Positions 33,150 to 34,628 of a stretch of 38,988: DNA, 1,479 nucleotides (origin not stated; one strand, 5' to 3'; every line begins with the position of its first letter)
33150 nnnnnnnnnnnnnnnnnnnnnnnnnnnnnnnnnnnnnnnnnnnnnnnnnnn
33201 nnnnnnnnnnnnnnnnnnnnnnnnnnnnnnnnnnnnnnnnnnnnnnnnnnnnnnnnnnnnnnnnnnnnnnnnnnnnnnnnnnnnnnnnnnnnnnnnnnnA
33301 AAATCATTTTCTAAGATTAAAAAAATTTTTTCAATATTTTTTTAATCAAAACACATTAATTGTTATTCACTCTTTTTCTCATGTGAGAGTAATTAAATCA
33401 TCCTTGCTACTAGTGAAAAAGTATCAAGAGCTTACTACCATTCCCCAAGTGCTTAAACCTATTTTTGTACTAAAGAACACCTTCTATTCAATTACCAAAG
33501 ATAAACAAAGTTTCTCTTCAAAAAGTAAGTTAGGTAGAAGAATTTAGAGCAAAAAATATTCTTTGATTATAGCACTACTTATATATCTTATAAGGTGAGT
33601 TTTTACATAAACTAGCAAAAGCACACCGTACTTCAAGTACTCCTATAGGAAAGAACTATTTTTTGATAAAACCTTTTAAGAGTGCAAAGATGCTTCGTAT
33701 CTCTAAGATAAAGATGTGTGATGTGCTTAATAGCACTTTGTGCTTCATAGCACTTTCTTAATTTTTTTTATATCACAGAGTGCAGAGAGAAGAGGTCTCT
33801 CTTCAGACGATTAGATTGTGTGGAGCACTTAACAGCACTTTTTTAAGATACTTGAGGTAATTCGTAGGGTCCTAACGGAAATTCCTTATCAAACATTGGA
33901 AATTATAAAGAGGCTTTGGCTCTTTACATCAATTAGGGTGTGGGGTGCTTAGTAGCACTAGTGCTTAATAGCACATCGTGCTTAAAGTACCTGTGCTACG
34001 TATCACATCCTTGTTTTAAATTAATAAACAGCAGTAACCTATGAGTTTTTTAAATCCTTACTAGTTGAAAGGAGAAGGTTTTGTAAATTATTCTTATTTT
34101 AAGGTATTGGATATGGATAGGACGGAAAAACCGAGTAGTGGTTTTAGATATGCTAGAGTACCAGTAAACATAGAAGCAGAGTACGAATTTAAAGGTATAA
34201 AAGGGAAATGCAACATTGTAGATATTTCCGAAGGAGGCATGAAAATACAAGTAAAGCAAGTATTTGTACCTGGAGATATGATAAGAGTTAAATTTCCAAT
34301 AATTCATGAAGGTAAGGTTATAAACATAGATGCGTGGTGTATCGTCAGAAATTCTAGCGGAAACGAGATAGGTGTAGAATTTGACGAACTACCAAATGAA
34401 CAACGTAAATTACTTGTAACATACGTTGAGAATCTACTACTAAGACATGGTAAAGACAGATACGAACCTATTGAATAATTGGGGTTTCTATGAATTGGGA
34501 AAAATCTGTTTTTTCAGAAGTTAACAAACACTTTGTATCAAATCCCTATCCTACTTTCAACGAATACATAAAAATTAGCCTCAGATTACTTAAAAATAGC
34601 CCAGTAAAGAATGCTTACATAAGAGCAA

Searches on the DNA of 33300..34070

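Call 38: search_rna_families(source=window, start=33300, end=34070, threshold=evalue, max_evalue=10)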
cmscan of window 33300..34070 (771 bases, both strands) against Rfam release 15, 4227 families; matches with E-value up to 10: 2.
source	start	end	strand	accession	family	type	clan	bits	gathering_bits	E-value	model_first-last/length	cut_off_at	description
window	33570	33625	-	RF00458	IRES_Cripavirus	Cis-reg; IRES;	-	15.5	44.5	3.4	8-63/196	no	Cripavirus internal ribosome entry site (IRES)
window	33485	33574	-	RF01506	Afu_294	Gene; snRNA; snoRNA; CD-box;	-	13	43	9.7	1-83/83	no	A. fumigatus snoRNA Afu_294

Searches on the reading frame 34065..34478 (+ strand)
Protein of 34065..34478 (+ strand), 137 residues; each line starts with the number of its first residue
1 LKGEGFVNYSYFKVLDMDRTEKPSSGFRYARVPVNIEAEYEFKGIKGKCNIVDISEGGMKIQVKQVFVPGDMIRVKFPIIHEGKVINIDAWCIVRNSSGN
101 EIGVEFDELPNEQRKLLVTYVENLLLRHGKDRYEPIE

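Call 10: search_protein_families(library=pfam, proteins=[window:34065-34478:+])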
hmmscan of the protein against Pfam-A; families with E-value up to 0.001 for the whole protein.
window:34065-34478:+ (137 aa): 1 family
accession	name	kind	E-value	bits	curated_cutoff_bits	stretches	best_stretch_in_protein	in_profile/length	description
PF07238.19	PilZ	-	2.3e-17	63.6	22.5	1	28-122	4-101/102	PilZ domain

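Call 12: find_encoding_contigs(protein=window:34113-34478:+, flank=3000, max_places=10)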
Protein window:34113-34478:+ (121 aa): 3 contigs read that carry it; 2 places shown.
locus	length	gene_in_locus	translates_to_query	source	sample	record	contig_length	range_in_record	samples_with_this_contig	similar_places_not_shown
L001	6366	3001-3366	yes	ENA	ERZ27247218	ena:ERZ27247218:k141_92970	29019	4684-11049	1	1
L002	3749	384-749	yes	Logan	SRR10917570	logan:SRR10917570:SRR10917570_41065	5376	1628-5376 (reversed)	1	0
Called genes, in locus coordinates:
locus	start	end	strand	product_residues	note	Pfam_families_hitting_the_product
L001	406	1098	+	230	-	-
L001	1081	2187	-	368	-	PF16240:DUF4899 (faint)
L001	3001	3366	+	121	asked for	PF07238:PilZ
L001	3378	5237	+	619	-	PF00128:Alpha-amylase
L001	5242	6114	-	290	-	PF00990:GGDEF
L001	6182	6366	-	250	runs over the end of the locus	PF12895:ANAPC3 (faint), PF13174:TPR_6 (faint)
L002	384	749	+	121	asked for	PF07238:PilZ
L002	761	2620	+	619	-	PF00128:Alpha-amylase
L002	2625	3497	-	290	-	PF00990:GGDEF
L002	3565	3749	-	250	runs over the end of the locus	PF12895:ANAPC3 (faint), PF13174:TPR_6 (faint)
